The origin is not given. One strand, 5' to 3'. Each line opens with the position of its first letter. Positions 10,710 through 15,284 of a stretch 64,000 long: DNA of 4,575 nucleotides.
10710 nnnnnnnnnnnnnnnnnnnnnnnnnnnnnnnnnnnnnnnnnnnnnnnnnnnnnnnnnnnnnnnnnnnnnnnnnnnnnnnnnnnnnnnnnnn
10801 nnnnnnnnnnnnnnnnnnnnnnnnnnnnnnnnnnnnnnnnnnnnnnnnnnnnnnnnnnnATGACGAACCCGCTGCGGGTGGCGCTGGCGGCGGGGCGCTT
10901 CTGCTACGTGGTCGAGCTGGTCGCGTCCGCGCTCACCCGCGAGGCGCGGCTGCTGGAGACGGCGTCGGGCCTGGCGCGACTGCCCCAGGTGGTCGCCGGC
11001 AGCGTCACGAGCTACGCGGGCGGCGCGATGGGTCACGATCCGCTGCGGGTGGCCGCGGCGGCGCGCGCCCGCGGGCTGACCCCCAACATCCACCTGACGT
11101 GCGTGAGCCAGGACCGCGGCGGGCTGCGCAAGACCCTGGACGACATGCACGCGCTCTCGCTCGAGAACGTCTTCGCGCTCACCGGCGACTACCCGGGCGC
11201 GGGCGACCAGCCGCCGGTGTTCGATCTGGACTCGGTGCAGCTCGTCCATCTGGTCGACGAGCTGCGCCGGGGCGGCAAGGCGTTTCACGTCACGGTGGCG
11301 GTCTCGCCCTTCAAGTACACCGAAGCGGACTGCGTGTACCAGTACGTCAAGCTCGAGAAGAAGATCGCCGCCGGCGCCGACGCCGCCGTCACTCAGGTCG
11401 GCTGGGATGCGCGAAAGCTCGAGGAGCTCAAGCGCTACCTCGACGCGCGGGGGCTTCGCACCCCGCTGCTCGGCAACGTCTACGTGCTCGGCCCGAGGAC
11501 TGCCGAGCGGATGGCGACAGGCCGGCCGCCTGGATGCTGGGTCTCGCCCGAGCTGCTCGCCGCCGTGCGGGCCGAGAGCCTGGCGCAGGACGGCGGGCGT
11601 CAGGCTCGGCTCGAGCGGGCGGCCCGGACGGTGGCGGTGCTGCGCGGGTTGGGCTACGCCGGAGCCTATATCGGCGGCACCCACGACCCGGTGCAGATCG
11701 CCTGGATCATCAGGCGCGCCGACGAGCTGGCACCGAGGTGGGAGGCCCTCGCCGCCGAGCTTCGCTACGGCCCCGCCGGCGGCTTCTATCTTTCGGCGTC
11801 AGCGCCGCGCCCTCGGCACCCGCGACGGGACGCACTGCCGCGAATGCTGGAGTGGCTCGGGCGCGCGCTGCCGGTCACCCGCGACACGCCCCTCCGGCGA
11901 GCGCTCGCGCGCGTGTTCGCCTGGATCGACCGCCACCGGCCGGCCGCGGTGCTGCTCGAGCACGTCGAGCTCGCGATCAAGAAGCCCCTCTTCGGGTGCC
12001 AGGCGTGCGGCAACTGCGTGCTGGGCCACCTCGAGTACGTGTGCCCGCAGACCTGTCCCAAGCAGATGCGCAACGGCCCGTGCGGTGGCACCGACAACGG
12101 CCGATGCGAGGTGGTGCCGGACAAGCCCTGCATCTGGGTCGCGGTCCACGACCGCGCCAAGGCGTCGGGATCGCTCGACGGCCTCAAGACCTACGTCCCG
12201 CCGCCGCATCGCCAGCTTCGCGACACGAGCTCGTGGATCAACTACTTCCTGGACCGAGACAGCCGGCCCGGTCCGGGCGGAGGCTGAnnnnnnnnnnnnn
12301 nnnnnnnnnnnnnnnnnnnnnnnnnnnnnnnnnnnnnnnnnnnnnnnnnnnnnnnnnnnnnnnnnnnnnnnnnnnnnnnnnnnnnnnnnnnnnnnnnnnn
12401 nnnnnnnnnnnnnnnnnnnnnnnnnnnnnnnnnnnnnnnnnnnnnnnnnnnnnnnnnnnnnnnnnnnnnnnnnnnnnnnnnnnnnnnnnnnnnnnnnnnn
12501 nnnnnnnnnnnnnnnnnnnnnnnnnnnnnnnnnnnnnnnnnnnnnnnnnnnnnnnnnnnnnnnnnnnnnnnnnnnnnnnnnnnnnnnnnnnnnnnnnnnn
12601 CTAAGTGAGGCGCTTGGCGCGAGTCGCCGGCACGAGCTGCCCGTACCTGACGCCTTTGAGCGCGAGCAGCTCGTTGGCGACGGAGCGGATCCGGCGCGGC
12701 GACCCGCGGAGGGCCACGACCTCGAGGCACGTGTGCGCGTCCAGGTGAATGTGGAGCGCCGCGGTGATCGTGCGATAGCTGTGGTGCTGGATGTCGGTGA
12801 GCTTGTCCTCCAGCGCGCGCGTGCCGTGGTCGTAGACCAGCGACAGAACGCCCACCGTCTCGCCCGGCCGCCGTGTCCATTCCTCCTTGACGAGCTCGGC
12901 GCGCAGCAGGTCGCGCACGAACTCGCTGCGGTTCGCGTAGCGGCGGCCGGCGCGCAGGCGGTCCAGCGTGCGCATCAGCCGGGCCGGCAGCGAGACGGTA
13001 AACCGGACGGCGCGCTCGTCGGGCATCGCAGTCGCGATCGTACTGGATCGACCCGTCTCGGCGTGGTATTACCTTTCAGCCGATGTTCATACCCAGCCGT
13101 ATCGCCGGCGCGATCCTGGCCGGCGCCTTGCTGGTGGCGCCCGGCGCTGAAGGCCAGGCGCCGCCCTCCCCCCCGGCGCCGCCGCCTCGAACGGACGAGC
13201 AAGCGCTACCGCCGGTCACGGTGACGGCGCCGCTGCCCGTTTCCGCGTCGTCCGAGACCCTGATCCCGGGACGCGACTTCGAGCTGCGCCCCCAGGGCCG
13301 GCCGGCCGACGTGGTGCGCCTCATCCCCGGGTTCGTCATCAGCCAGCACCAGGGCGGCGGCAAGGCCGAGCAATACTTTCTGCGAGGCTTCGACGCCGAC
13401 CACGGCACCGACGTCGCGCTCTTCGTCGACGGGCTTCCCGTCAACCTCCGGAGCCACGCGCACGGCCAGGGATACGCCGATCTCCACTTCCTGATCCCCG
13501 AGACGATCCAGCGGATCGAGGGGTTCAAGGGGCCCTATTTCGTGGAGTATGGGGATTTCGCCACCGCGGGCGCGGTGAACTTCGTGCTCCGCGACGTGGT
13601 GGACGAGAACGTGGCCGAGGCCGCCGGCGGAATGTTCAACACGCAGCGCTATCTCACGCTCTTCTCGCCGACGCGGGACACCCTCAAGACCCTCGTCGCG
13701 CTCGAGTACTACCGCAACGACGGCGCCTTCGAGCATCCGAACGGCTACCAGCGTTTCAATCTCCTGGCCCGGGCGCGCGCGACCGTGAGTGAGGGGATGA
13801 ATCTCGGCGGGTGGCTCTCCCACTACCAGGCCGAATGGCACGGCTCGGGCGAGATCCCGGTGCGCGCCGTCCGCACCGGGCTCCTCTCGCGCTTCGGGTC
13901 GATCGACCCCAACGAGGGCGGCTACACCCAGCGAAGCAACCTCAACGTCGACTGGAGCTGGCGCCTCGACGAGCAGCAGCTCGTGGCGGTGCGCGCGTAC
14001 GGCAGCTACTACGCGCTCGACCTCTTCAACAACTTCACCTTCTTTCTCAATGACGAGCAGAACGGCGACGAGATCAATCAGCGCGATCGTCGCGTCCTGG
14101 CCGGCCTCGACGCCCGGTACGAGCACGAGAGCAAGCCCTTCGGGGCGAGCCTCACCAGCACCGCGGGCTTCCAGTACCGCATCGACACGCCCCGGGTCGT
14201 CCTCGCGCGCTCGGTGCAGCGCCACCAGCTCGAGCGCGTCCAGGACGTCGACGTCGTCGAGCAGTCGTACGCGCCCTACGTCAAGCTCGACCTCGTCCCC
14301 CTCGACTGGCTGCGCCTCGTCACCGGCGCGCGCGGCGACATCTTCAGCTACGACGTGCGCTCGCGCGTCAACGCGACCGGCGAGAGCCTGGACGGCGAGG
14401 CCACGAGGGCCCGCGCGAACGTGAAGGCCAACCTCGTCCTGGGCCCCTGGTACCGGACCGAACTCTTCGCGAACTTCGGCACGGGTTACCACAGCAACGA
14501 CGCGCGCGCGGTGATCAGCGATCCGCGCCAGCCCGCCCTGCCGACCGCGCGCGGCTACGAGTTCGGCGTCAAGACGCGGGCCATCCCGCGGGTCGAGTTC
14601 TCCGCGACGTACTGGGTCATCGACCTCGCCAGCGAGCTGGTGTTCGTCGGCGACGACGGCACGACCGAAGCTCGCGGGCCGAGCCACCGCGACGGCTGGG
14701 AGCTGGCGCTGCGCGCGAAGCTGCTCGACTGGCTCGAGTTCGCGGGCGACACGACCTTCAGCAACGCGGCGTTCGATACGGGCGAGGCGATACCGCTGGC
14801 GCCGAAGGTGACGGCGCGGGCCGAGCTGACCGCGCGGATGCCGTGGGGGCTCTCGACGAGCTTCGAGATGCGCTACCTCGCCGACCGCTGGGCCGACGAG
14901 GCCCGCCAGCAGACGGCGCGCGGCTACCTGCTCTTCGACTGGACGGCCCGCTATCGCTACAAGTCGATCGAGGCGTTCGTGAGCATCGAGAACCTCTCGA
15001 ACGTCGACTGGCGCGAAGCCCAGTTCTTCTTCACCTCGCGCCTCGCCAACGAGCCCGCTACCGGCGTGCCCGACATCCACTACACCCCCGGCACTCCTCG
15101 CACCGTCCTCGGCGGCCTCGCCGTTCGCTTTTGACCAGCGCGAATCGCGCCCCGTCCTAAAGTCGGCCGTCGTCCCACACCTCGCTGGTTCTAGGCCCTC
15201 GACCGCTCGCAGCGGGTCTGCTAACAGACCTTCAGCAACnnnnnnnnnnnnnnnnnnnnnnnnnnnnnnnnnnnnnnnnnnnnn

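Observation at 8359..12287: Truncated core-MetE next to a fused MetF-MetV reductase and an unclassified 483-aa protein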

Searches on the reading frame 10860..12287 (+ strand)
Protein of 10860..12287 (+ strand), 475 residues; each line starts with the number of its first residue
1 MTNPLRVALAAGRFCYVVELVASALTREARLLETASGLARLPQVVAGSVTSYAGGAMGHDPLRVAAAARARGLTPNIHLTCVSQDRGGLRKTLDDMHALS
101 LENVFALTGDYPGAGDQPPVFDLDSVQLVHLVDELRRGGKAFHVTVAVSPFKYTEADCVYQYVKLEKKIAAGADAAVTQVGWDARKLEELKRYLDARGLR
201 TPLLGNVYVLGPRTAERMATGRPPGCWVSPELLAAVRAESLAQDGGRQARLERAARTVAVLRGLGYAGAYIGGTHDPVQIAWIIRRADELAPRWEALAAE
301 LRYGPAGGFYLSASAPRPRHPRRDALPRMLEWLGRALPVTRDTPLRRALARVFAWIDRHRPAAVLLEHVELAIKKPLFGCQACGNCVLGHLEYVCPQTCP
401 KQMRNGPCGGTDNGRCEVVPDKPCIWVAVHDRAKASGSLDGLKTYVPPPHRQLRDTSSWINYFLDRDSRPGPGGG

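Call 4: search_protein_families(library=pfam, proteins=[window:10860-12287:+], max_evalue=0.01)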
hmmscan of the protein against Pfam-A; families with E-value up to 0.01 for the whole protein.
window:10860-12287:+ (475 aa): 2 families
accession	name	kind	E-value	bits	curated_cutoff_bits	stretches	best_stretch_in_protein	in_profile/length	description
PF12225.13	DUF5981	-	7.2e-26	90.1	23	1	370-448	12-91/95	Methylene-tetrahydrofolate reductase C terminal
PF02219.23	MTHFR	-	8.7e-21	74.9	24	1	13-208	10-208/287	Methylenetetrahydrofolate reductase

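Call 5: search_protein_families(library=ncbifam, proteins=[window:10860-12287:+], max_evalue=0.01)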
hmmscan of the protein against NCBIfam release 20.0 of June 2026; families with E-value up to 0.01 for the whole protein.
window:10860-12287:+ (475 aa): 4 families
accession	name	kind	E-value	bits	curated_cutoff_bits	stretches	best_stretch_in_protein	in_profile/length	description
TIGR00676.1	fadh2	equivalog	6.6e-18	65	293.7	1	28-210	14-197/275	methylenetetrahydrofolate reductase [NAD(P)H]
NF006396.0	PRK08645.1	equivalog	1e-16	60.2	453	1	63-216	370-533/611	bifunctional homocysteine S-methyltransferase/methylenetetrahydrofolate reductase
TIGR00677.1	fadh2_euk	equivalog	1.3e-12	47.7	310.05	1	48-205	34-194/281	methylenetetrahydrofolate reductase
NF006950.0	PRK09432.1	equivalog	7.4e-10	38.5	382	1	69-184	79-188/296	methylenetetrahydrofolate reductase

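Call 23: search_solved_structures(query=window:10860-12287:+, max_evalue=0.001)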
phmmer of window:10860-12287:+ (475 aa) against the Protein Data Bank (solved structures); distinct sequences matched with E-value up to 0.001: 14.
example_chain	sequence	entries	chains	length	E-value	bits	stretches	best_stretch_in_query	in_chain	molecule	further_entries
6fnu_A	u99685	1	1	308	7.7e-07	31.5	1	48-191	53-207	Methylenetetrahydrofolate reductase 1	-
1b5t_A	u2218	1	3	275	2.3e-06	29.9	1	70-191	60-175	PROTEIN (METHYLENETETRAHYDROFOLATE REDUCTASE)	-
1v93_A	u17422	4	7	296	2.4e-06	29.8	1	50-271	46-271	5,10-Methylenetetrahydrofolate reductase | Methylenetetrahydrofolate reductase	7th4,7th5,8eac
3fst_A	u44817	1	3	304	2.5e-06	29.7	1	70-192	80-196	5,10-methylenetetrahydrofolate reductase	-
3fsu_A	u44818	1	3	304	2.5e-06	29.7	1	70-192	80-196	5,10-methylenetetrahydrofolate reductase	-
3apt_A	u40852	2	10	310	2.6e-06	29.7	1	50-271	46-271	Methylenetetrahydrofolate reductase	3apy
1zp3_A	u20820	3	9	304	2.8e-06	29.6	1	70-191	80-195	5,10-methylenetetrahydrofolate reductase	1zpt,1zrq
1zp4_A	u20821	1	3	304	2.9e-06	29.6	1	70-191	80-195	5,10-methylenetetrahydrofolate reductase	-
2fmn_A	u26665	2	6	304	1e-05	27.7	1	70-191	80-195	5,10-methylenetetrahydrofolate reductase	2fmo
6fcx_A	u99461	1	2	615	1.6e-05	27.1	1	65-209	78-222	Methylenetetrahydrofolate reductase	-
8qa4_A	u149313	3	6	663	1.8e-05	26.9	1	65-209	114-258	Methylenetetrahydrofolate reductase (NADPH)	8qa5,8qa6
6pey_A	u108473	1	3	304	3.6e-05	25.9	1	70-191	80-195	Methylenetetrahydrofolate reductase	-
7rml_A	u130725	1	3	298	6e-05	25.2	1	68-187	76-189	5,10-methylenetetrahydrofolate reductase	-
5ume_A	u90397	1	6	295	0.00035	22.7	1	64-204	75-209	5,10-methylenetetrahydrofolate reductase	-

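Call 47: search_solved_structures(query=window:10860-12287:+, max_evalue=0.00001, show_alignments=3)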
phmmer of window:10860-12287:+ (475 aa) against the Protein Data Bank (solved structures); distinct sequences matched with E-value up to 0.00001: 8.
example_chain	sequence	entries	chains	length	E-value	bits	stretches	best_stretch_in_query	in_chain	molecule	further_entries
6fnu_A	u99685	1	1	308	7.7e-07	31.5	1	48-191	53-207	Methylenetetrahydrofolate reductase 1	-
1b5t_A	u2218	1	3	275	2.3e-06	29.9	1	70-191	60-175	PROTEIN (METHYLENETETRAHYDROFOLATE REDUCTASE)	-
1v93_A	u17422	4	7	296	2.4e-06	29.8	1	50-271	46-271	5,10-Methylenetetrahydrofolate reductase | Methylenetetrahydrofolate reductase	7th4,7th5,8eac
3fst_A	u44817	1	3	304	2.5e-06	29.7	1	70-192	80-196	5,10-methylenetetrahydrofolate reductase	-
3fsu_A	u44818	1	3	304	2.5e-06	29.7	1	70-192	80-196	5,10-methylenetetrahydrofolate reductase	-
3apt_A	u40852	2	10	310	2.6e-06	29.7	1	50-271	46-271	Methylenetetrahydrofolate reductase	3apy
1zp3_A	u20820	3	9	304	2.8e-06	29.6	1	70-191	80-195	5,10-methylenetetrahydrofolate reductase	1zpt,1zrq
1zp4_A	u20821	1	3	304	2.9e-06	29.6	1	70-191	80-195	5,10-methylenetetrahydrofolate reductase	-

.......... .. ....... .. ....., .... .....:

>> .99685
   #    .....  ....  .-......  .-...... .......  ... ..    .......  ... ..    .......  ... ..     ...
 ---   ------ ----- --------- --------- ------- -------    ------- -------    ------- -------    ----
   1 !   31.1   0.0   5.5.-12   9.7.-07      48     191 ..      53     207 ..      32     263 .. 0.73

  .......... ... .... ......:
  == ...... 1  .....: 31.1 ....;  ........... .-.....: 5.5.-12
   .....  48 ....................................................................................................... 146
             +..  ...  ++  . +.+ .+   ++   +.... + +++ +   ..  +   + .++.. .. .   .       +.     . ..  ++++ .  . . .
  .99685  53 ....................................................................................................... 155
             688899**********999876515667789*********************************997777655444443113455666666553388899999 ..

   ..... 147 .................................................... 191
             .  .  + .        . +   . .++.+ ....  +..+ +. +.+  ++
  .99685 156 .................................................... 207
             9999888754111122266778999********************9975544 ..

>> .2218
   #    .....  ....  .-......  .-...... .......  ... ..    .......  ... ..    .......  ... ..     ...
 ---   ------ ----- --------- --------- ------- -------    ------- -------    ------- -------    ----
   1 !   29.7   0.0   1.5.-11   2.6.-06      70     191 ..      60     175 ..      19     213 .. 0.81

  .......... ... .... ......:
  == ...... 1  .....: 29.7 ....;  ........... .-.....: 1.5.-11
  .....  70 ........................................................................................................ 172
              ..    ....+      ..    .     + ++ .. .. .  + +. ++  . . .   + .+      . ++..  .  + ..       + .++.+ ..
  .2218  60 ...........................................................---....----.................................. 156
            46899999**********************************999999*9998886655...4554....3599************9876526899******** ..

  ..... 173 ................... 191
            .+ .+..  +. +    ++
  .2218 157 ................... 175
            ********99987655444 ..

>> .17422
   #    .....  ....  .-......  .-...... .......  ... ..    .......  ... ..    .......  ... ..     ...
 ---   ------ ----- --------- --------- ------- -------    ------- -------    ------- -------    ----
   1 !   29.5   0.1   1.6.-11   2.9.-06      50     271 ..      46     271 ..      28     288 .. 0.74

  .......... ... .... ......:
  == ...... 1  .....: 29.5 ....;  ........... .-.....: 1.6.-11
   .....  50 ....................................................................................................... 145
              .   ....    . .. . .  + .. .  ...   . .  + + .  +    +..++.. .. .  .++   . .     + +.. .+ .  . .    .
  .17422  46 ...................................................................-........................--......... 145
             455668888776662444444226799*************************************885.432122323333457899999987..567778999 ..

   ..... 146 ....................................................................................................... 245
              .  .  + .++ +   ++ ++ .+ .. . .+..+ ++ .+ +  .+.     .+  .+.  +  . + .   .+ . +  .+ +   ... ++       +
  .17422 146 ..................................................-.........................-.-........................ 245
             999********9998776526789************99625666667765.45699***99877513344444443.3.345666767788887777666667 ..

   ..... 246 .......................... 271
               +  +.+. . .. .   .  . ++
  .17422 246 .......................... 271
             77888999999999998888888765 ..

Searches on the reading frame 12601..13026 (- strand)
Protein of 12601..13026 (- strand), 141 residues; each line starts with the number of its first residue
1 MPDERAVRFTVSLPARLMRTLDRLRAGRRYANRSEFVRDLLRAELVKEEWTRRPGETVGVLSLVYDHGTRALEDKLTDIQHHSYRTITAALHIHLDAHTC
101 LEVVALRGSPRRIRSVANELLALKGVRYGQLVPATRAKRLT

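Call 4: search_protein_families(library=pfam, proteins=[window:12601-13026:-], max_evalue=0.01)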
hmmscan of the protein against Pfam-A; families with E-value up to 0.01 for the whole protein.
window:12601-13026:- (141 aa): 2 families
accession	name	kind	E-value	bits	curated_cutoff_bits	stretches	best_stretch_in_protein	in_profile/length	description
PF08753.17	NikR_C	-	7.7e-28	97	22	1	58-132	1-75/77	NikR C terminal nickel binding domain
PF01402.27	RHH_1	-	1e-08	35.3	20.5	1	8-45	1-37/39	Ribbon-helix-helix protein, copG family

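Call 5: search_protein_families(library=ncbifam, proteins=[window:12601-13026:-], max_evalue=0.01)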
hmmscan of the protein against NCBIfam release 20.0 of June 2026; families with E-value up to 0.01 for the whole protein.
window:12601-13026:- (141 aa): 5 families
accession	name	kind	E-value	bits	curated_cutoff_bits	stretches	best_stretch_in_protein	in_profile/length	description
NF003381.0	PRK04460.1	equivalog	7.2e-47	159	105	1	5-140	3-138/139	nickel-responsive transcriptional regulator NikR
NF001884.0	PRK00630.1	subfamily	1.6e-36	125.6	119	1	4-137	8-144/148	nickel responsive regulator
NF002815.0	PRK02967.1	equivalog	1.2e-35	122.5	83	1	8-132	3-128/139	nickel-responsive transcriptional regulator NikR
NF002169.0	PRK01002.1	subfamily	1.1e-34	119.4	111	1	7-135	5-134/141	nickel responsive regulator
TIGR02793.1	nikR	equivalog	7.1e-33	113.6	175.45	1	8-132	2-126/129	nickel-responsive transcriptional regulator NikR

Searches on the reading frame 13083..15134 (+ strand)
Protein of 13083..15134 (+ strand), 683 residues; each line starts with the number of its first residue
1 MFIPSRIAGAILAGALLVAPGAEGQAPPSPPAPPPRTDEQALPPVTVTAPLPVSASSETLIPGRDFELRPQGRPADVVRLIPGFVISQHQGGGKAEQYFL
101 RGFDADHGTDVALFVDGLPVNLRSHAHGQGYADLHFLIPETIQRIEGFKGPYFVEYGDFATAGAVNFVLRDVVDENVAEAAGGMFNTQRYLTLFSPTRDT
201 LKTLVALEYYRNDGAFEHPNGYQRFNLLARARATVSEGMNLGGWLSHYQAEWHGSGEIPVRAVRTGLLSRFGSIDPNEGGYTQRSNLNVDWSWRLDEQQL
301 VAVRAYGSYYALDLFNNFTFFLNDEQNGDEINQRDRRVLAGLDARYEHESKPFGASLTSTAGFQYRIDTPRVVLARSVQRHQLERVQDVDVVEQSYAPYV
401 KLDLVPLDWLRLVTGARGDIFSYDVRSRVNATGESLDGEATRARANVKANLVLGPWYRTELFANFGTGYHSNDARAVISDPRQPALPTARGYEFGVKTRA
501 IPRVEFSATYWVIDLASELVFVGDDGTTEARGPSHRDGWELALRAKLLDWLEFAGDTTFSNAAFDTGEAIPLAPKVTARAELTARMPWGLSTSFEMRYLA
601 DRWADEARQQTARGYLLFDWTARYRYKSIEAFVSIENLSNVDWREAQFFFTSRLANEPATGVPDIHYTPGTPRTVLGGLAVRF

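Call 101: search_protein_families(library=pfam, proteins=[window:13083-15134:+], max_evalue=0.00001)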
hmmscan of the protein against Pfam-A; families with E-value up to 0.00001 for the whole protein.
window:13083-15134:+ (683 aa): 1 family
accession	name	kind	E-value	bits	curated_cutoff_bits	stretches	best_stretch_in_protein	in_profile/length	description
PF07715.20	Plug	-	3e-16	60.3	23.9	1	55-164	6-107/107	TonB-dependent Receptor Plug Domain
